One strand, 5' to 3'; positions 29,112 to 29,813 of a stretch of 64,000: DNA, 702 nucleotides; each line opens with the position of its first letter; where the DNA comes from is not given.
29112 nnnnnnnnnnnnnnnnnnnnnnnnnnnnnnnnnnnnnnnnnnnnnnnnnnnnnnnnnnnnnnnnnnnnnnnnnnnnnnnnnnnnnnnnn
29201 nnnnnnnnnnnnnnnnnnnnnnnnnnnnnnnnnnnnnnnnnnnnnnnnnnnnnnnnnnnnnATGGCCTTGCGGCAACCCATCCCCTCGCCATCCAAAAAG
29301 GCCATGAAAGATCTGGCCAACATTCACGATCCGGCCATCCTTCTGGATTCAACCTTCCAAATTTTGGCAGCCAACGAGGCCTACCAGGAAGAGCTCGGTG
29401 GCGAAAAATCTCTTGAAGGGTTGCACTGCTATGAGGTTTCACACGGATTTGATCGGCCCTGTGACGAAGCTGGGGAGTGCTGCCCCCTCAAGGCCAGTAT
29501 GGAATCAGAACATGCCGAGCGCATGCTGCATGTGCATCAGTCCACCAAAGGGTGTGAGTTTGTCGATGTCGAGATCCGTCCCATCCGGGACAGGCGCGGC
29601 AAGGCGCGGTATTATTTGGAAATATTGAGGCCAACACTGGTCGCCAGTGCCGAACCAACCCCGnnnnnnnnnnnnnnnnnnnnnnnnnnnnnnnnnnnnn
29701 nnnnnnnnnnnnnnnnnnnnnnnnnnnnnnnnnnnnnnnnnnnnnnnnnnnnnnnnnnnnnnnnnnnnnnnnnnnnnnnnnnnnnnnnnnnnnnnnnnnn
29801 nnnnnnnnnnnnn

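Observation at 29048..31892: Cys-rich-PAS sigma-54 activator sits between three sigma-54-type promoters: a NorR-like role without a NorR-type sensor?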

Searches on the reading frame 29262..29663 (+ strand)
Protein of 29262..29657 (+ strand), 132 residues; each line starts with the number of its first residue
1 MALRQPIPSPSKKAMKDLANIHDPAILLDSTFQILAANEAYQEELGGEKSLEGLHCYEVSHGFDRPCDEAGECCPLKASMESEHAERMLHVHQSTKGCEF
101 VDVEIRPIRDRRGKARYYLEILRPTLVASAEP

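Call 7: search_solved_structures(query=window:29262-29657:+, max_evalue=10, show_alignments=3)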
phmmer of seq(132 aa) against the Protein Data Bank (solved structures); distinct sequences matched with E-value up to 10: 0.

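Call 13: search_protein_representatives(protein=window:29262-29657:+)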
Query: 132 residues. Proteins with E-value up to 0.001 (for the whole library): 2421; up to 1e-10: 312; up to 1e-30: 1. The best 150 are listed.
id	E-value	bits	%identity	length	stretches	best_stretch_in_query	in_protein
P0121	5.9e-31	123.7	52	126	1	15-126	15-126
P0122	3.1e-28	114.9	48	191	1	18-129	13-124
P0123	5.1e-28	114.2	47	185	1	18-132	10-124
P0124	9.2e-28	113.4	46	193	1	18-131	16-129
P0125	1.1e-25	106.7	45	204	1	21-126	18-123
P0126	2.6e-25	105.5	45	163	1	21-131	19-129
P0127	3.0e-25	105.3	44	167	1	23-125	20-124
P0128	3.3e-25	105.1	49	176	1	8-116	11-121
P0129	1.4e-24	103.1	44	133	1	14-130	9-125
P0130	2.1e-24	102.5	43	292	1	18-132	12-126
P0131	2.9e-24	102.1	51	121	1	20-119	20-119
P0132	3.8e-24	101.7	49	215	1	20-132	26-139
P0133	6.1e-24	101.0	45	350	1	16-130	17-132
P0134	8.1e-24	100.7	32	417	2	19-123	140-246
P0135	8.3e-24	100.6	43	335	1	15-126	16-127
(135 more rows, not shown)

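Call 24: search_dna_similar(query=window:29262-29657:+, collection=plasmids, mode=protein, max_evalue=0.00001, max_rows=30)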
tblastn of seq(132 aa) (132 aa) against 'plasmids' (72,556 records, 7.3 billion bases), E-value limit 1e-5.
Records with a match: 5; places in all: 5; records where one place covers at least 80% of the query: 4.
Best place of each record, by identity: <60% 5.
By first word of the organism name: Pseudoalteromonas 3; Cupriavidus 2.
By predicted mobility (MOB-suite, as given by PLSDB): non-mobilizable 3; mobilizable 2.
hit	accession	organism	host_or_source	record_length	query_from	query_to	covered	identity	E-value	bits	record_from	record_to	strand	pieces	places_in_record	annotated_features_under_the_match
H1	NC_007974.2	Cupriavidus metallidurans CH34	-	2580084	8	132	95%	39.7%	2e-21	95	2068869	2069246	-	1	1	none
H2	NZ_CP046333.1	Cupriavidus metallidurans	sedimentation pond in a zinc factory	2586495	8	132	95%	39.7%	2e-21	95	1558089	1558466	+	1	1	none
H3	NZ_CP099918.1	Pseudoalteromonas xiamenensis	Anadara tuberculosa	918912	21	129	83%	36.7%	2e-15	78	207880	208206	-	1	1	sigma 54-interacting transcriptional regulator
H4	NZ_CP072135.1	Pseudoalteromonas xiamenensis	mangrove sediment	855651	21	129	73%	39.6%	1e-9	86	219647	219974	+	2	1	sigma-54 dependent transcriptional regulator | hypothetical protein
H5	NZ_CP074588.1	Pseudoalteromonas piscicida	mixed culture,water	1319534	11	131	92%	29.5%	1e-12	70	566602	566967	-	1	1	none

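Call 25: get_annotated_region(hit=H1, flank=7000)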
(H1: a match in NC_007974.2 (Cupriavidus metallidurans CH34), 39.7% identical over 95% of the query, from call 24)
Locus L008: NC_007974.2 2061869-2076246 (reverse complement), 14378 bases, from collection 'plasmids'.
description: Cupriavidus metallidurans CH34 megaplasmid, complete sequence
organism: Cupriavidus metallidurans CH34 (NCBI taxid 266264)
taxonomy: Bacteria; Pseudomonadota; Betaproteobacteria; Burkholderiales; Burkholderiaceae; Cupriavidus; Cupriavidus metallidurans; Cupriavidus metallidurans CH34
host: -; source: -; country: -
typing (MOB-suite, as given by PLSDB): mobilizable; replicon rep_cluster_104,rep_cluster_1581,rep_cluster_80; relaxase MOBP,MOBP
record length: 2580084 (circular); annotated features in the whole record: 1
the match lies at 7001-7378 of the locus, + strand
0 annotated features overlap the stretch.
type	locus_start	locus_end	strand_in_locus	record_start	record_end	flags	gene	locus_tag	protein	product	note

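Call 26: get_annotated_region(hit=H3, flank=7000)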
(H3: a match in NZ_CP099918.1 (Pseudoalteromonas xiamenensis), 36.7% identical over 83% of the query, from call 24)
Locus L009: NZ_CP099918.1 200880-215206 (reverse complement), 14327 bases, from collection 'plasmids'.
description: Pseudoalteromonas xiamenensis strain PSDB plasmid unnamed
organism: Pseudoalteromonas xiamenensis (NCBI taxid 882626)
taxonomy: Bacteria; Pseudomonadota; Gammaproteobacteria; Alteromonadales; Pseudoalteromonadaceae; Pseudoalteromonas; Pseudoalteromonas xiamenensis
host: -; source: Anadara tuberculosa; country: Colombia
typing (MOB-suite, as given by PLSDB): non-mobilizable
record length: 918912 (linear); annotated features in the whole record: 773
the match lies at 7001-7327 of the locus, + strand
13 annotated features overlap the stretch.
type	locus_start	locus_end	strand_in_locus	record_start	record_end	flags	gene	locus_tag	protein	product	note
CDS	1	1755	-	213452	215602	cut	-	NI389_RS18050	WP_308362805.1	DUF6351 family protein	-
CDS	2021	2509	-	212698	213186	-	-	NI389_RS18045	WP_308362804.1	histidine phosphatase family protein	-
CDS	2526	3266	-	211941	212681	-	-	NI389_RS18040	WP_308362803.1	phytanoyl-CoA dioxygenase family protein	-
CDS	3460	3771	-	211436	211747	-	-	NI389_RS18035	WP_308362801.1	cyd operon YbgE family protein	-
CDS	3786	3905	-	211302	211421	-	cydX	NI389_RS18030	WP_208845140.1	cytochrome bd-I oxidase subunit CydX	-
CDS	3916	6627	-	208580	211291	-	cydB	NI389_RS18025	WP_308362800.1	cytochrome d ubiquinol oxidase subunit II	-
CDS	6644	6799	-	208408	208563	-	-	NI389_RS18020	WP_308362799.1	cytochrome oxidase putative small subunit CydP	-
CDS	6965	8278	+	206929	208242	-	-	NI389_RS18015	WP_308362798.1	sigma 54-interacting transcriptional regulator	GO:0006355 - regulation of DNA-templated transcription [Evidence IEA]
CDS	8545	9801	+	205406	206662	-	-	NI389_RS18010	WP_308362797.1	HlyD family efflux transporter periplasmic adaptor subunit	-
CDS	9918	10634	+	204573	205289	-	-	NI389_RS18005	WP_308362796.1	ABC transporter ATP-binding protein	-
CDS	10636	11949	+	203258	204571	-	-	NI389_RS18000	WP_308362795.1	ABC transporter permease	-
CDS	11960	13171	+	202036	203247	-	-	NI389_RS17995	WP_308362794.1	FtsX-like permease family protein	-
CDS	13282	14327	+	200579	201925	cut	-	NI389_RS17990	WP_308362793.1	sigma-54 dependent transcriptional regulator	GO:0006355 - regulation of DNA-templated transcription [Evidence IEA]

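Call 28: search_protein_families(library=pfam, proteins=[L008:6947-8317:+, L008:5900-6865:-, L008:4576-5868:-, L008:3292-4506:-, L008:257-1591:-, L008:1608-2627:+, L008:8358-9395:+, L008:9029-10285:+, L008:10282-11280:-, L008:11402-12229:+], max_evalue=0.001)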
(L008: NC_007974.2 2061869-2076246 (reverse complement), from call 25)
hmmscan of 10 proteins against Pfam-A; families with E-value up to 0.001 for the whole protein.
L008:6947-8317:+ (456 aa): 10 families
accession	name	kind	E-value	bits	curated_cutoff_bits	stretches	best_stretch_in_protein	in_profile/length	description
PF00158.32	Sigma54_activat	-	2e-65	220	20.2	1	149-316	1-168/168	Sigma-54 interaction domain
PF14532.12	Sigma54_activ_2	-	6e-22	78.8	25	1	150-320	1-138/138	Sigma-54 interaction domain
PF25601.1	AAA_lid_14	-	7.5e-21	74.2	27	1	321-396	1-78/87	AAA+ ATPase lid domain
PF08448.16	PAS_4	-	4.4e-16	59.5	23.1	1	29-137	1-105/110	PAS fold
PF07728.20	AAA_5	-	4.5e-08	33.6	22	1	172-292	1-124/139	AAA domain (dynein-related subfamily)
PF07724.20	AAA_2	-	4.2e-06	27.3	27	1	173-275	6-109/166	AAA domain (Cdc48 subfamily)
PF13191.12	AAA_16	-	1.1e-05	26.4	32.6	1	149-225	2-85/167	AAA ATPase domain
PF01078.27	Mg_chelatase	-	2.5e-05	24.2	20.3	0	228-289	93-156/207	Magnesium chelatase, subunit ChlI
PF00004.35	AAA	-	0.00015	22.7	21.2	1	173-292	1-111/131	ATPase family associated with various cellular activities (AAA)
PF02954.25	HTH_8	-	0.0007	19.7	22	0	428-452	17-41/42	Bacterial regulatory protein, Fis family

L008:5900-6865:- (321 aa): 2 families
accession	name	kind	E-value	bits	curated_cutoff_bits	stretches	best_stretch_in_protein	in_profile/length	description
PF00753.33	Lactamase_B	-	3.8e-17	63.3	22.7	1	48-239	8-196/196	Metallo-beta-lactamase superfamily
PF12706.13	Lactamase_B_2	-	9.6e-06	25.8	27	1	92-204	29-149/200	Beta-lactamase superfamily domain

L008:4576-5868:- (430 aa): 4 families
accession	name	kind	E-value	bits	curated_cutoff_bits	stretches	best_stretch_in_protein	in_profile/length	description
PF07992.20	Pyr_redox_2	-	2e-10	41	26.1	1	22-125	2-110/291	Pyridine nucleotide-disulphide oxidoreductase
PF05834.18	Lycopene_cycl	-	3.2e-06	26.9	23.4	1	23-56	2-35/380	Lycopene cyclase protein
PF01266.30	DAO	-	4.5e-06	26.9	27.9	0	23-56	2-34/353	FAD dependent oxidoreductase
PF13454.12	NAD_binding_9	-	5.1e-05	23.7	21.8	1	24-55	1-34/155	FAD-NAD(P)-binding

L008:3292-4506:- (404 aa): 4 families
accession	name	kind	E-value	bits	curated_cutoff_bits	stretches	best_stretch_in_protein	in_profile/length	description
PF07690.21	MFS_1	-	5.8e-51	173.9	33.4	2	22-354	3-342/347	Major Facilitator Superfamily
PF00083.30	Sugar_tr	-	1.6e-14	54.1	22.3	2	48-192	43-190/452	Sugar (and other) transporter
PF12832.13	MFS_1_like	-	5.5e-10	39.3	25.2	1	258-376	251-372/373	MFS_1 like family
PF01306.25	LacY_symp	-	0.00012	21.5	24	0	31-86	23-78/413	LacY proton/sugar symporter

L008:257-1591:- (444 aa): 1 family
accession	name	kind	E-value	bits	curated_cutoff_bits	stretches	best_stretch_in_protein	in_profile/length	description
PF11737.13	DUF3300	-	6.5e-92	307.6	25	1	43-283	2-227/227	Protein of unknown function (DUF3300)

L008:1608-2627:+ (339 aa): 0 families

L008:8358-9395:+ (345 aa): 1 family
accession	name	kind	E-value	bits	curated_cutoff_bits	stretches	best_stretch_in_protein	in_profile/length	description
PF01925.25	TauE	-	1.1e-44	153.3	32.6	1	72-337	4-237/237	Sulfite exporter TauE/SafE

L008:9029-10285:+ (418 aa): 0 families

L008:10282-11280:- (332 aa): 1 family
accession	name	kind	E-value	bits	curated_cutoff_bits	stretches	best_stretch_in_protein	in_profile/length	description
PF25539.1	Bestrophin_2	-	1.3e-106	356.8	27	1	30-313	1-288/288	Bacterial/Fungal Bestrophin protein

L008:11402-12229:+ (275 aa): 0 families

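Call 36: find_related_loci(query=A2, collection=genome_contigs, flank=8000)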
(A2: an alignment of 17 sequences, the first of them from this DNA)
Query A2 (134 aa) in genome_contigs; peptide patterns used: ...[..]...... (x = any residue, [..] = any of these).
600 stretches matched a pattern (row limit reached: there are more); 591 encode a relative of the query (tblastn E <= 1e-3); the best 80 are kept; 80 distinct loci.
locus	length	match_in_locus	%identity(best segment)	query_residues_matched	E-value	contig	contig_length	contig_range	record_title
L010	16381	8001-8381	76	8-134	5e-64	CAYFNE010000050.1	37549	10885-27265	MAG TPA_asm: uncultured Magnetococcales bacterium isolate ERP019367_co2_107 genome assembly, contig: NODE_909_length_375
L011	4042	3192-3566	64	9-133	2e-54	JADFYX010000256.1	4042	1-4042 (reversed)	MAG: Magnetococcales bacterium isolate nGRbin4 nGR_bin4_NODE_256_length_4042_cov_2.636822, whole genome shotgun sequence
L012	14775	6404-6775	51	9-132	2e-39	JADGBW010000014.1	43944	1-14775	MAG: Magnetococcales bacterium isolate nwagbin5 nwag_bin5_NODE_29_length_43944_cov_9.355693, whole genome shotgun sequen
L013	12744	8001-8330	50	23-132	5e-36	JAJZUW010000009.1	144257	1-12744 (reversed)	MAG: Proteobacteria bacterium isolate SKS4.bin59 NODE_160_length_144257_cov_26.795934, whole genome shotgun sequence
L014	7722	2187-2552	50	13-133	7e-36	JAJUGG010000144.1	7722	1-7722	MAG: Ectothiorhodospiraceae bacterium isolate bin31 k141_314543_length_7722_cov_141.6428, whole genome shotgun sequence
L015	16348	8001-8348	50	18-133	1e-35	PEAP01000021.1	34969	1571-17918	MAG: Magnetococcales bacterium DC0425bin3 scaffold62, whole genome shotgun sequence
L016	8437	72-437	48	9-132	3e-35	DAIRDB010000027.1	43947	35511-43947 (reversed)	MAG TPA_asm: Gammaproteobacteria bacterium isolate CTOTU6221 NODE_206_length_43947_cov_7.808484, whole genome shotgun se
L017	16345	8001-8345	53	18-132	1e-35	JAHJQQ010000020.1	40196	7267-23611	MAG: Gammaproteobacteria bacterium isolate OS_PC_MetaG.mb.114 OS_PC_MetaG.mb.114_k141_315307, whole genome shotgun seque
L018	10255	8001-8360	49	15-134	4e-35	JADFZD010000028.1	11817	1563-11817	MAG: Magnetococcales bacterium isolate nHA4bin8 nHA4_bin8_NODE_28_length_11817_cov_5.120017, whole genome shotgun sequen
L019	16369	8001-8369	45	7-125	3e-35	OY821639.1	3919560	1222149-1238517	MAG: Pseudomonadales bacterium isolate ae058f41-5b49-4913-b8da-1160c43366b5 genome assembly, chromosome: 1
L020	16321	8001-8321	51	24-129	6e-35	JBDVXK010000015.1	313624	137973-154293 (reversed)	MAG: Halieaceae bacterium isolate LC.105.F.D3_287_25 LC_105_F_D3_287_25_000000000015, whole genome shotgun sequence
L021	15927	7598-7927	50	24-133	2e-34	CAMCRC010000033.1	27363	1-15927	MAG: Klebsiella pneumoniae isolate ZE-13nov19-95 genome assembly, contig: ZE-13nov19-C2053, whole genome shotgun sequenc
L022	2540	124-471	50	18-133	1e-34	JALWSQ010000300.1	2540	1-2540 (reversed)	MAG: Thiohalobacter sp. isolate M2_metabat2_scaf2bin.091 M2_NODE_95395_length_2540_cov_5.447161, whole genome shotgun se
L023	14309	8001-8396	45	2-132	7e-35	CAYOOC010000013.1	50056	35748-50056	MAG TPA_asm: uncultured Thiohalophilus sp. isolate SRP332253_co2_152 genome assembly, contig: NODE_581_length_50056_cov_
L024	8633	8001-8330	49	24-133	1e-34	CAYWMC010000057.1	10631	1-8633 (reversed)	MAG TPA_asm: uncultured Klebsiella sp. isolate SRP302895_co1_359 genome assembly, contig: NODE_12421_length_10631_cov_6.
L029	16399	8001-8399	43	4-134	2e-33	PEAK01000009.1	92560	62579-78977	MAG: Magnetococcales bacterium isolate HA3dbin1 scaffold10, whole genome shotgun sequence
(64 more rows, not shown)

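Call 52: predict_structure(alignment_id=A3)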
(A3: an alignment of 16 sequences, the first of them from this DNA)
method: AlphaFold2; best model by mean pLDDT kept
length: 134 residues; sequences in the alignment: 16
mean_pLDDT: 89.1   pTM: 0.83
mean pLDDT of the five models: 89.1, 88.8, 88.5, 88.4, 87.8
residues with pLDDT >= 90: 94; 70-90: 28; 50-70: 10; < 50: 2
segments of 3 or more residues with pLDDT < 50: none
pLDDT, mean of each block of 10 residues (from residue 1): 73 96 97 96 84 93 91 95 95 85 96 96 75 50
secondary structure, 60 per line:
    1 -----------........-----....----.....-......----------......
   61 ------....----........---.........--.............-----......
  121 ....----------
elements in order: H12-19 E25-28 E33-37 H39-44 H56-60 H67-70 H75-82 E86-94 E97-109 E115-124

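Call 56: search_protein_families(library=pfam, proteins=[L012:3167-6298:+, L012:2058-3170:+, L012:8057-8383:+, L015:4830-7715:-, L015:2984-4855:+, L018:5008-7977:+, L018:3292-4422:+, L029:4947-7727:-, L029:4323-4922:-, L011:95-2362:-], max_evalue=0.001)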
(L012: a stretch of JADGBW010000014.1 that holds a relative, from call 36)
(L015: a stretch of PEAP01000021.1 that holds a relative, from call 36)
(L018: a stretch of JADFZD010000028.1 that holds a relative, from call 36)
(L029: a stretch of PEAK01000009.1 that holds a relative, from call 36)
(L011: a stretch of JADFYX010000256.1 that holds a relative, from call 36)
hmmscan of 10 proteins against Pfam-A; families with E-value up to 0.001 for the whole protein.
L012:3167-6298:+ (1043 aa): 3 families
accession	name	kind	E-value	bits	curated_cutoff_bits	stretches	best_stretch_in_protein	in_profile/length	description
PF00873.25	ACR_tran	-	3.3e-241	803.5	28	1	24-1041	2-1021/1021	AcrB/AcrD/AcrF family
PF02355.23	SecD_SecF_C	-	0.00026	20.9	20.5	0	885-1028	33-174/189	Protein export membrane protein SecD/SecF, C-terminal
PF03176.21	MMPL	-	0.00099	18.6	20.5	1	854-1039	110-301/333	MMPL family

L012:2058-3170:+ (370 aa): 2 families
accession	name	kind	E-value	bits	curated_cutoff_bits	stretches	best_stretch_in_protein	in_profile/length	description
PF16576.10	HlyD_D23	-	9.2e-16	58.2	30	1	80-266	19-200/214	Barrel-sandwich domain of CusB or HlyD membrane-fusion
PF13437.12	HlyD_3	-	7.4e-14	52.8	22.2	1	176-269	1-95/106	HlyD family secretion protein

L012:8057-8383:+ (108 aa): 0 families

L015:4830-7715:- (961 aa): 3 families
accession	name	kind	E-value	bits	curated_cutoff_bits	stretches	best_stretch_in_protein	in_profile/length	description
PF00384.28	Molybdopterin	-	4e-33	115.3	24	1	145-684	1-351/353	Molybdopterin oxidoreductase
PF04879.21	Molybdop_Fe4S4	-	4.9e-13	49.3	22.7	1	86-142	3-55/55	Molybdopterin oxidoreductase Fe4S4 domain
PF01568.27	Molydop_binding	-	3.1e-07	30.8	26.8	1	863-948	29-103/110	Molydopterin dinucleotide binding domain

L015:2984-4855:+ (623 aa): 0 families

L018:5008-7977:+ (989 aa): 0 families

L018:3292-4422:+ (376 aa): 0 families

L029:4947-7727:- (926 aa): 3 families
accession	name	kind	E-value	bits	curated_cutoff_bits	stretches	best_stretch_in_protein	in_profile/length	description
PF00384.28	Molybdopterin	-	2.7e-33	115.9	24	1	109-637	1-339/353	Molybdopterin oxidoreductase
PF04879.21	Molybdop_Fe4S4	-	2.6e-14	53.4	22.7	1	49-106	2-55/55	Molybdopterin oxidoreductase Fe4S4 domain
PF01568.27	Molydop_binding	-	1.2e-08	35.4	26.8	1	826-913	29-103/110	Molydopterin dinucleotide binding domain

L029:4323-4922:- (199 aa): 11 families
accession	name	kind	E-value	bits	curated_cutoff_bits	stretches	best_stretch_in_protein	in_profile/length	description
PF13247.11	Fer4_11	-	2.8e-20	72.8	26.2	2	54-109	4-61/100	4Fe-4S dicluster domain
PF13237.11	Fer4_10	-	4.6e-14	52.5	25.5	3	56-103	5-53/53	4Fe-4S dicluster domain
PF12838.12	Fer4_7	-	4.4e-13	49.9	27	2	12-76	1-52/52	4Fe-4S dicluster domain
PF13187.11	Fer4_9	-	1.5e-10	41.4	27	2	60-105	2-50/52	4Fe-4S dicluster domain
PF12797.12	Fer4_2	-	1.2e-09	37.9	24.5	2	84-104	2-22/22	4Fe-4S binding domain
PF12837.12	Fer4_6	-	2e-09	37.4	25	1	84-106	1-23/24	4Fe-4S binding domain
PF00037.32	Fer4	-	1.1e-08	34.9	21.1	1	87-107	3-23/24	4Fe-4S binding domain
PF13183.11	Fer4_8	-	7.8e-08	33.2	27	1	10-75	2-67/68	4Fe-4S dicluster domain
PF25160.1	LdpA_Fe-S-bd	-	1.2e-05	25.4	27.6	1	63-105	5-41/49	LdpA Fe-S cluster-binding domain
PF12798.12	Fer4_3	-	0.00017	22.6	27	0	92-106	1-15/15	4Fe-4S binding domain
PF12800.12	Fer4_4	-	0.00019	22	24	1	90-105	2-17/17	4Fe-4S binding domain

L011:95-2362:- (755 aa): 5 families
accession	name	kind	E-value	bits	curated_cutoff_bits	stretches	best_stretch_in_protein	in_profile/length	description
PF00015.26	MCPsignal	-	6.4e-34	117.7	34.6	2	488-590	5-107/172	Methyl-accepting chemotaxis protein (MCP) signalling domain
PF13682.11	CZB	-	1.3e-25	89.9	29.4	2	61-131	1-63/64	Chemoreceptor zinc-binding domain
PF06103.16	DUF948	-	5.7e-07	30.1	37.2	0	612-680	20-88/89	Bacterial protein of unknown function (DUF948)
PF07889.17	DUF1664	-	7e-06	26.5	34.6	0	341-428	34-121/124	Protein of unknown function (DUF1664)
PF06009.19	Laminin_II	-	0.0002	21.9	33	0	617-683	2-68/138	Laminin Domain II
